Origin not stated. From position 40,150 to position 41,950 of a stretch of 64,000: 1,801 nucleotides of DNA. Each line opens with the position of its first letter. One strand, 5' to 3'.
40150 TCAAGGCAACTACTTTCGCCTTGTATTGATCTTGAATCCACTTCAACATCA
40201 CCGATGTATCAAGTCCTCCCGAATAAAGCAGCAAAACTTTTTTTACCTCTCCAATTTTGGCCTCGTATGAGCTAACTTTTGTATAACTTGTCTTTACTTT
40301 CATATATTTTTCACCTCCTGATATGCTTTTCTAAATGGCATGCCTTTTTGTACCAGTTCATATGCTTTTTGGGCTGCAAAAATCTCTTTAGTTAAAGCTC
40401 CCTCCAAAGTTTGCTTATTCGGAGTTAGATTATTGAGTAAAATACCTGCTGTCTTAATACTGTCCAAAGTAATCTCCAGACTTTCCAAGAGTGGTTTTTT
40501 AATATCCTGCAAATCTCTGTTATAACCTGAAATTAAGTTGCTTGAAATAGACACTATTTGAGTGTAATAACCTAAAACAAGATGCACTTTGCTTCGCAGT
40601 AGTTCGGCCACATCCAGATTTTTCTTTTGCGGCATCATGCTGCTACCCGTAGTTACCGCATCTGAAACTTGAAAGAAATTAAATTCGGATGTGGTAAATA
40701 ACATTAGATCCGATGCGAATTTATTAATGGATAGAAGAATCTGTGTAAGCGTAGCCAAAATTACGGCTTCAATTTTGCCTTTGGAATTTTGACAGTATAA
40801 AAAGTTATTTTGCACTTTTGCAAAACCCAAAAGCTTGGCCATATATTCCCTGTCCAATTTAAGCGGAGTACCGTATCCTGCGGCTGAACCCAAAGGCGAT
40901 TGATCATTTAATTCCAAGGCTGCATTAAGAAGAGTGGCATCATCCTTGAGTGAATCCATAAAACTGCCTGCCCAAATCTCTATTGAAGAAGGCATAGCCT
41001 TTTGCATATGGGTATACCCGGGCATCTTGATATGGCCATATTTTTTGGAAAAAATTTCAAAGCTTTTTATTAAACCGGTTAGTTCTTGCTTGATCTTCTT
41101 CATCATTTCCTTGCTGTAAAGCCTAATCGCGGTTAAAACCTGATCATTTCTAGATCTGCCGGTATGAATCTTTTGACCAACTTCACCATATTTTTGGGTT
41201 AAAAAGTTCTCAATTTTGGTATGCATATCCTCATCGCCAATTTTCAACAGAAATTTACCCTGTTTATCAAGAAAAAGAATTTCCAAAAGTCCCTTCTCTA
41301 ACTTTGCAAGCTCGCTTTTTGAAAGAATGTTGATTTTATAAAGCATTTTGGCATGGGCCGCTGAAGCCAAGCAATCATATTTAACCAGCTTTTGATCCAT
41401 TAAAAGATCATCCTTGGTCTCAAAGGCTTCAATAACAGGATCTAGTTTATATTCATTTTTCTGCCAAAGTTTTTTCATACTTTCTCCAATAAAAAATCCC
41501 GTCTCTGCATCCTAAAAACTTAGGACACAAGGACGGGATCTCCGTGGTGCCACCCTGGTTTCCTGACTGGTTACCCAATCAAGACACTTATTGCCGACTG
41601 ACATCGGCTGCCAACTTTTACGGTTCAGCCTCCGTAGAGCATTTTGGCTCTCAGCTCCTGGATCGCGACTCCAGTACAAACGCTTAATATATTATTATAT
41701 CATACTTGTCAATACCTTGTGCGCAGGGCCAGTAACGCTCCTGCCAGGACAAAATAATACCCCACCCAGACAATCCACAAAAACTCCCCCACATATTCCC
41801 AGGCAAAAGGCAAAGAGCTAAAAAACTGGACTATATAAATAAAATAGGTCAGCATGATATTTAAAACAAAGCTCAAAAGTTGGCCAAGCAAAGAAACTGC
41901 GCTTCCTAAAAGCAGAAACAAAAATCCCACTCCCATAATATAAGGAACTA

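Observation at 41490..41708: Candidate T-box riboswitch controlling an argH-argG-argF-argS operon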

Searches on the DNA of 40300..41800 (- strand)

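Call 4: search_rna_families(source=window, start=41400, end=41800, threshold=evalue, max_evalue=10, show_alignments=5)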
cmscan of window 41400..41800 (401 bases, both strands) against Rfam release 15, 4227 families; matches with E-value up to 10: 4.
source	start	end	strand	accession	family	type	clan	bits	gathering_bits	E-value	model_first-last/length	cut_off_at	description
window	41526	41687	-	RF00230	T-box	Cis-reg; leader;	-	40.7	93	8.9e-08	1-219/219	no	T-box leader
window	41493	41542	-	RF04106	mir-1303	Gene; miRNA;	-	15.7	107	3.7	17-67/85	no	mir-1303 microRNA precursor family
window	41524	41609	-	RF02233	sX14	Gene; sRNA;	-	13.7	80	4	1-92/92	no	Xanthomonas sRNA sX14/Xoo3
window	41700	41769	-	RF01841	veev_FSE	Cis-reg; frameshift_element;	-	13.4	55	7.6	1-71/71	no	venezuelan equine encephalitis virus ribosomal frameshift element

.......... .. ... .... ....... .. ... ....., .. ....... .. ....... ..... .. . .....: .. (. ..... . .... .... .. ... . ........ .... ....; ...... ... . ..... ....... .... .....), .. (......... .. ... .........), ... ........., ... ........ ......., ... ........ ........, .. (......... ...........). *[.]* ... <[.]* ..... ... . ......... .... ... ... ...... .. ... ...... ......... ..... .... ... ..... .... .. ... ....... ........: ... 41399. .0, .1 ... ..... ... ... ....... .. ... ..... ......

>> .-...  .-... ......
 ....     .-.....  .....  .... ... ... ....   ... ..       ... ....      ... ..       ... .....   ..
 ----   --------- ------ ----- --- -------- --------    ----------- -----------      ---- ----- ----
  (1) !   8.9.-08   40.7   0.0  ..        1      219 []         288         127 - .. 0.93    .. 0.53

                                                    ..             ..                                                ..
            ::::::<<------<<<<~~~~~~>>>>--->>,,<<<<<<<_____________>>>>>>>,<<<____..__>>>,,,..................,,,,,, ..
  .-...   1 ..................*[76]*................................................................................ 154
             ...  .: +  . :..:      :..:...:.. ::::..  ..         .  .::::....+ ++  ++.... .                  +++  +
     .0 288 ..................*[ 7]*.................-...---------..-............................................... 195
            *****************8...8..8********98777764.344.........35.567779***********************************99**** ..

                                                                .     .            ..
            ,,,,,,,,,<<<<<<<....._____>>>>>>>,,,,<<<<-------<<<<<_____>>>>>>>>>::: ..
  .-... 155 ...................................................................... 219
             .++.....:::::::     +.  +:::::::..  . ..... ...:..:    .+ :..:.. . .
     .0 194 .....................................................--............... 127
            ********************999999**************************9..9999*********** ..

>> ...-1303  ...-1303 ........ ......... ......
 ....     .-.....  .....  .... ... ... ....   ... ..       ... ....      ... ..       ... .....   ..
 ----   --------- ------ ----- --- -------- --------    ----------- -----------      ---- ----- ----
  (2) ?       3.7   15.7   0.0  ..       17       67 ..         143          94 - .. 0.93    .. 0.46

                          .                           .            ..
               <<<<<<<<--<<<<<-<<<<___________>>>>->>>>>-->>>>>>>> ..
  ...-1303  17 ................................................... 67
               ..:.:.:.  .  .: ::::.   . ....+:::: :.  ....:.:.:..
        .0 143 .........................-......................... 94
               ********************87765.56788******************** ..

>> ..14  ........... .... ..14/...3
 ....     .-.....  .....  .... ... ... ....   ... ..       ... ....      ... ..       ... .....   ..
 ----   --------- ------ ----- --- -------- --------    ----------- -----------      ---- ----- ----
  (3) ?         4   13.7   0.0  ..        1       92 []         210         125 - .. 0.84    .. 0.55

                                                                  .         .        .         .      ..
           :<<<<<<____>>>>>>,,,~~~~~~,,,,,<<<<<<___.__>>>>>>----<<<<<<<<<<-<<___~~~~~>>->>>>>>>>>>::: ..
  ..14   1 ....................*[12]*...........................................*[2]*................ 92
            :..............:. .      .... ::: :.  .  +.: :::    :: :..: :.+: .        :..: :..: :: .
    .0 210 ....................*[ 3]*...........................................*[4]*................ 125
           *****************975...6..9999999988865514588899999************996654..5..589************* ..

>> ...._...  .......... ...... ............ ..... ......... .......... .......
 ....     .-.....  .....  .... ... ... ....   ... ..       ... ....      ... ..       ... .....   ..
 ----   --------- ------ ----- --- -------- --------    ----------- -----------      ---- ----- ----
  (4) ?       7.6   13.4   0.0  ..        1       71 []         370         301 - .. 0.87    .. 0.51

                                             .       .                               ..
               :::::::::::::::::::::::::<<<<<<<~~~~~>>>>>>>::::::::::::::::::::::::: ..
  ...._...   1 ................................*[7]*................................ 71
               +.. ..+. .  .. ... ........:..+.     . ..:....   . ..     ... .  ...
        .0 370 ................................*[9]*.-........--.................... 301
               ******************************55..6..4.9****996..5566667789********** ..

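Call 48: build_rna_model(alignment_id=A1, structure=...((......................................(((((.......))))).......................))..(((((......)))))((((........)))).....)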
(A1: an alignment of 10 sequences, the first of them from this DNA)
Model R1 built from alignment A1 (10 sequences, 124 columns); structure: as given.
model positions 73; base pairs 16; branch points 2; effective number of sequences 2.28; information 0.772 bits per position. Calibrated on 0.2 Mb of random sequence (short: E-values are rough).
structure used (alignment columns):
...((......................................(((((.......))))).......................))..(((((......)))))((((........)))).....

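Call 49: search_with_rna_model(model_id=R1, sources=[window, L001, L002, L003, L004, L005, L006, L007, L008, L009, L010, L011, L012, L013, L014, L015, L016, L017, L018, L019, L020, L021, L022, L023, L024, L025, L026, L027, L028, L029, L030, L031, L032, L033, L034, L035, L036, L037, L038, L039, L040, L041, L042, L081, L083, L089, L090, L091, L092, L093, L094, L097, L099, L101, L102], max_evalue=1, make_alignment=true, show_alignments=0)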
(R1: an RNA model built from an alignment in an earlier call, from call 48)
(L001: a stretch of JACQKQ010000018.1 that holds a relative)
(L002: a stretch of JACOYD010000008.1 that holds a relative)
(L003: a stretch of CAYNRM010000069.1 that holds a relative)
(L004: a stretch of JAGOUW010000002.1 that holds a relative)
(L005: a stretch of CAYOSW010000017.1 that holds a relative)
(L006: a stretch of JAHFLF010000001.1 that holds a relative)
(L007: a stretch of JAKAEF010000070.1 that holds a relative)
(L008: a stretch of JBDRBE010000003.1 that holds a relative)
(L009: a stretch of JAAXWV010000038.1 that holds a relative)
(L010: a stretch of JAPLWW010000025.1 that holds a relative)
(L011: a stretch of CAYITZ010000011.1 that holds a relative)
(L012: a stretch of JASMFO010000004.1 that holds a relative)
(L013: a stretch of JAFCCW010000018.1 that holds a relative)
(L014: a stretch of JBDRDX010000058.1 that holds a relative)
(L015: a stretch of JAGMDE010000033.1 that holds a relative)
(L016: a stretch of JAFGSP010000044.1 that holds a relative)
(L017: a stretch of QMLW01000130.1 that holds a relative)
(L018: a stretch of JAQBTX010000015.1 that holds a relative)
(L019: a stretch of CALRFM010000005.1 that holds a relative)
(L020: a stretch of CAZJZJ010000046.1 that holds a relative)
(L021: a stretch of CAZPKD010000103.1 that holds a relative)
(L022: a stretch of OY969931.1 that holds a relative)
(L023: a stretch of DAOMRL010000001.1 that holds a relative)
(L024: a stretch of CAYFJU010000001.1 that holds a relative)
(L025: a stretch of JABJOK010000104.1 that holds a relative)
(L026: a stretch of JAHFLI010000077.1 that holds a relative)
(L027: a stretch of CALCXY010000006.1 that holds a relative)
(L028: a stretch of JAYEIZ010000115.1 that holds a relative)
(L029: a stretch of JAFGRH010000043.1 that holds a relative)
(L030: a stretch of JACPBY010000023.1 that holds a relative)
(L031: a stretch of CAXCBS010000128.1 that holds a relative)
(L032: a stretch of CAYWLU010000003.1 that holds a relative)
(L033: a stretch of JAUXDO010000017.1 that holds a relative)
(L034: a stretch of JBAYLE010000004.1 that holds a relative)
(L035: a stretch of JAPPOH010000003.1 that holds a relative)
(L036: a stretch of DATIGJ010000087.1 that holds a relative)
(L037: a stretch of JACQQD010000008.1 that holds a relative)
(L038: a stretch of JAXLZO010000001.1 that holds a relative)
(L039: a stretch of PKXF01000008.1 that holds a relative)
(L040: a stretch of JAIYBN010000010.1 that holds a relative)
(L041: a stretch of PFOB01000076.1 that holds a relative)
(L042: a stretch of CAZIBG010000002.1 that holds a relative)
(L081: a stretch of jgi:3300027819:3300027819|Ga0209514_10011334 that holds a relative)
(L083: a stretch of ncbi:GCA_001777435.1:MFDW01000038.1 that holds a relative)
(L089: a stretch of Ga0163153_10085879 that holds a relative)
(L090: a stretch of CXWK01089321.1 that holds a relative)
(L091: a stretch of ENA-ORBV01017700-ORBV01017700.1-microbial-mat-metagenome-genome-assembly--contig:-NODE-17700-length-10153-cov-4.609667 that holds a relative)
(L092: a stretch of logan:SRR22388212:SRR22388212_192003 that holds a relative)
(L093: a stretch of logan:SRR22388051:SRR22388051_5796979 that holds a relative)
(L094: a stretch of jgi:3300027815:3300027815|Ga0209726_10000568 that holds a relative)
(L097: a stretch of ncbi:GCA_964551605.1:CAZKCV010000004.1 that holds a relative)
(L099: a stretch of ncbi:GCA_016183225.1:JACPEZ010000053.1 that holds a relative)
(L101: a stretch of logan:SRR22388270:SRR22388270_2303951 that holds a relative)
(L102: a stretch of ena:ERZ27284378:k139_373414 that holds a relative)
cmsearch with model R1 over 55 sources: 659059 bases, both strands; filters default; matches with E-value up to 1: 16.
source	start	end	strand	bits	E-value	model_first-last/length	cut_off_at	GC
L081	824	895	+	91.2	3.3e-18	1-73/73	no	0.46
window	41615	41686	-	90.5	4.6e-18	1-73/73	no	0.51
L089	971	1043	-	90.1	6e-18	1-73/73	no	0.48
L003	4568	4640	+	89.2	9.3e-18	1-73/73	no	0.48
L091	9293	9365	+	89.2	9.3e-18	1-73/73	no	0.48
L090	1661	1733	+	87.2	2.8e-17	1-73/73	no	0.45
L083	9777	9848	+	84.9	9.3e-17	1-73/73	no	0.53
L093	4812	4904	+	82.3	3.8e-16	1-73/73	no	0.47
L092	3294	3386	+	81.1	7.1e-16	1-73/73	no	0.53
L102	9751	9819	+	79.4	1.8e-15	1-73/73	no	0.51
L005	5741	5814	+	79.3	1.8e-15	1-73/73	no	0.49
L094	9815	9917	+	73.5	4.1e-14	1-73/73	no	0.48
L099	2654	2743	+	29.6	0.00059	1-73/73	no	0.48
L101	1702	1800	+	29.5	0.00063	1-73/73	no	0.44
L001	5697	5819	+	22.7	0.024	1-73/73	no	0.54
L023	5738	5834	+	16.5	0.65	1-73/73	no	0.43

Alignment A2: 16 matches aligned to the model, 184 columns, each read 5' to 3' on its own strand. Consensus structure (alignment columns), stored with it:
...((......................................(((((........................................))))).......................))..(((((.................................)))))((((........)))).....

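Call 50: search_with_rna_model(model_id=R1, sources=[window, L003, L005, L081, L083, L089, L090, L092, L093, L094, L102], max_evalue=1e-8, make_alignment=true, show_alignments=0)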
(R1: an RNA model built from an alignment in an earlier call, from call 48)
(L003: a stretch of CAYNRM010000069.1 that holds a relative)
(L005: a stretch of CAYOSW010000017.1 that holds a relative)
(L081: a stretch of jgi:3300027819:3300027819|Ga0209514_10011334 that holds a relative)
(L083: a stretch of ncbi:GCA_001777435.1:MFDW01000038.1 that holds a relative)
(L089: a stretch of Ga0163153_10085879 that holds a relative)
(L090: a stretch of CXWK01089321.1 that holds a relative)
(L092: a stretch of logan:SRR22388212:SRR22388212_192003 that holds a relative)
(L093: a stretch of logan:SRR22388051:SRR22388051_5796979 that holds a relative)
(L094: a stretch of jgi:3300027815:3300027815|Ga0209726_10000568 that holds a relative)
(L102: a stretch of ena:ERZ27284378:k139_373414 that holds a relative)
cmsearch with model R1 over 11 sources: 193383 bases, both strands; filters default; matches with E-value up to 1e-8: 11.
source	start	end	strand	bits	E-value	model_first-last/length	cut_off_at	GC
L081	824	895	+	91.2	9.6e-19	1-73/73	no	0.46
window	41615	41686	-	90.5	1.4e-18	1-73/73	no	0.51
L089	971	1043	-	90.1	1.8e-18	1-73/73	no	0.48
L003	4568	4640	+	89.2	2.7e-18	1-73/73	no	0.48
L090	1661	1733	+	87.2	8.1e-18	1-73/73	no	0.45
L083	9777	9848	+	84.9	2.7e-17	1-73/73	no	0.53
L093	4812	4904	+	82.3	1.1e-16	1-73/73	no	0.47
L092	3294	3386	+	81.1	2.1e-16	1-73/73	no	0.53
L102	9751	9819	+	79.4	5.3e-16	1-73/73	no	0.51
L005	5741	5814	+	79.3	5.3e-16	1-73/73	no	0.49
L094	9815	9917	+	73.5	1.2e-14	1-73/73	no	0.48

Alignment A3: 11 matches aligned to the model, 125 columns, each read 5' to 3' on its own strand. Consensus structure (alignment columns), stored with it:
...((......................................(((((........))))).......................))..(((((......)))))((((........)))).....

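Call 55: search_rna_families(sources=[L009, L099, L036, L002, L007, L003, L092, L089, L081], threshold=evalue, max_evalue=0.01)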
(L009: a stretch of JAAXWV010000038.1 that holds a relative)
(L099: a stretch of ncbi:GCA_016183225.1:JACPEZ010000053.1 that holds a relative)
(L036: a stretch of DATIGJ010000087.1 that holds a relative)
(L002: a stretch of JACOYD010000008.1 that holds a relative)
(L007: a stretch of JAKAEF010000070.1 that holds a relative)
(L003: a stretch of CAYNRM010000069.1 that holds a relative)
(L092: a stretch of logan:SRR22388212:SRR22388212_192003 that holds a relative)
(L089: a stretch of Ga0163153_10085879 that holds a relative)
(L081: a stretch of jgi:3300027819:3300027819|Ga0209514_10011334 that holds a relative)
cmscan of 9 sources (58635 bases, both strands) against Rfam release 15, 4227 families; matches with E-value up to 0.01: 2.
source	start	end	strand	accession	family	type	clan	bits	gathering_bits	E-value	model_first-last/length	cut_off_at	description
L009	204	404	+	RF00230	T-box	Cis-reg; leader;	-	68.5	93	9e-13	1-219/219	no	T-box leader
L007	1704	1905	+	RF00230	T-box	Cis-reg; leader;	-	34.5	93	0.00051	1-219/219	no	T-box leader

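Call 56: search_rna_families(source=L094, start=9640, end=10020, threshold=evalue, max_evalue=10, show_alignments=2)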
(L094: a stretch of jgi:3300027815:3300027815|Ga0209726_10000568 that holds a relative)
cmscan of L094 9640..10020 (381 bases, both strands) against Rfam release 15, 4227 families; matches with E-value up to 10: 9.
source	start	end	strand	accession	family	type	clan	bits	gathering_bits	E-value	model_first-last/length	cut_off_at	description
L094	9932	10002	+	RF02837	anti-hemB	Gene; sRNA;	-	20.5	49.5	0.015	1-81/81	no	Burkholderia RNA 7 (anti-hemB)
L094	9712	9857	+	RF01416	NrrF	Gene; antisense;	-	20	60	0.084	1-160/160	no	NrrF RNA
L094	9640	9740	+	RF01459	rliE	Gene; sRNA;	-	14.2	90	6.5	105-222/222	5'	Listeria sRNA rliE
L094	9974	10020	-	RF02901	AaHKsRNA41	Gene; sRNA;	-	14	97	0.71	131-187/187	5'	Aggregatibacter sRNA 41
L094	9962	10001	-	RF02628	Hrs1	Gene; sRNA;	-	13.6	56.4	4.9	1-74/74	no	Hfq-regulated sRNA 1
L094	9640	9701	+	RF00082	SraG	Gene; sRNA;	-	13.5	50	8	113-177/177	5'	SraG RNA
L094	9909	9999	+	RF00512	Leu_leader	Cis-reg; leader;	-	12.1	50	8.9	1-148/148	no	Leucine operon leader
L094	9888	9997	+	RF00195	RsmY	Gene; sRNA;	CL00106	11.7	57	1.5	1-121/121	no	RsmY RNA family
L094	9644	9724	+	RF00628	RgsA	Gene; sRNA;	-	8.6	88.4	7.9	1-194/194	no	RgsA sRNA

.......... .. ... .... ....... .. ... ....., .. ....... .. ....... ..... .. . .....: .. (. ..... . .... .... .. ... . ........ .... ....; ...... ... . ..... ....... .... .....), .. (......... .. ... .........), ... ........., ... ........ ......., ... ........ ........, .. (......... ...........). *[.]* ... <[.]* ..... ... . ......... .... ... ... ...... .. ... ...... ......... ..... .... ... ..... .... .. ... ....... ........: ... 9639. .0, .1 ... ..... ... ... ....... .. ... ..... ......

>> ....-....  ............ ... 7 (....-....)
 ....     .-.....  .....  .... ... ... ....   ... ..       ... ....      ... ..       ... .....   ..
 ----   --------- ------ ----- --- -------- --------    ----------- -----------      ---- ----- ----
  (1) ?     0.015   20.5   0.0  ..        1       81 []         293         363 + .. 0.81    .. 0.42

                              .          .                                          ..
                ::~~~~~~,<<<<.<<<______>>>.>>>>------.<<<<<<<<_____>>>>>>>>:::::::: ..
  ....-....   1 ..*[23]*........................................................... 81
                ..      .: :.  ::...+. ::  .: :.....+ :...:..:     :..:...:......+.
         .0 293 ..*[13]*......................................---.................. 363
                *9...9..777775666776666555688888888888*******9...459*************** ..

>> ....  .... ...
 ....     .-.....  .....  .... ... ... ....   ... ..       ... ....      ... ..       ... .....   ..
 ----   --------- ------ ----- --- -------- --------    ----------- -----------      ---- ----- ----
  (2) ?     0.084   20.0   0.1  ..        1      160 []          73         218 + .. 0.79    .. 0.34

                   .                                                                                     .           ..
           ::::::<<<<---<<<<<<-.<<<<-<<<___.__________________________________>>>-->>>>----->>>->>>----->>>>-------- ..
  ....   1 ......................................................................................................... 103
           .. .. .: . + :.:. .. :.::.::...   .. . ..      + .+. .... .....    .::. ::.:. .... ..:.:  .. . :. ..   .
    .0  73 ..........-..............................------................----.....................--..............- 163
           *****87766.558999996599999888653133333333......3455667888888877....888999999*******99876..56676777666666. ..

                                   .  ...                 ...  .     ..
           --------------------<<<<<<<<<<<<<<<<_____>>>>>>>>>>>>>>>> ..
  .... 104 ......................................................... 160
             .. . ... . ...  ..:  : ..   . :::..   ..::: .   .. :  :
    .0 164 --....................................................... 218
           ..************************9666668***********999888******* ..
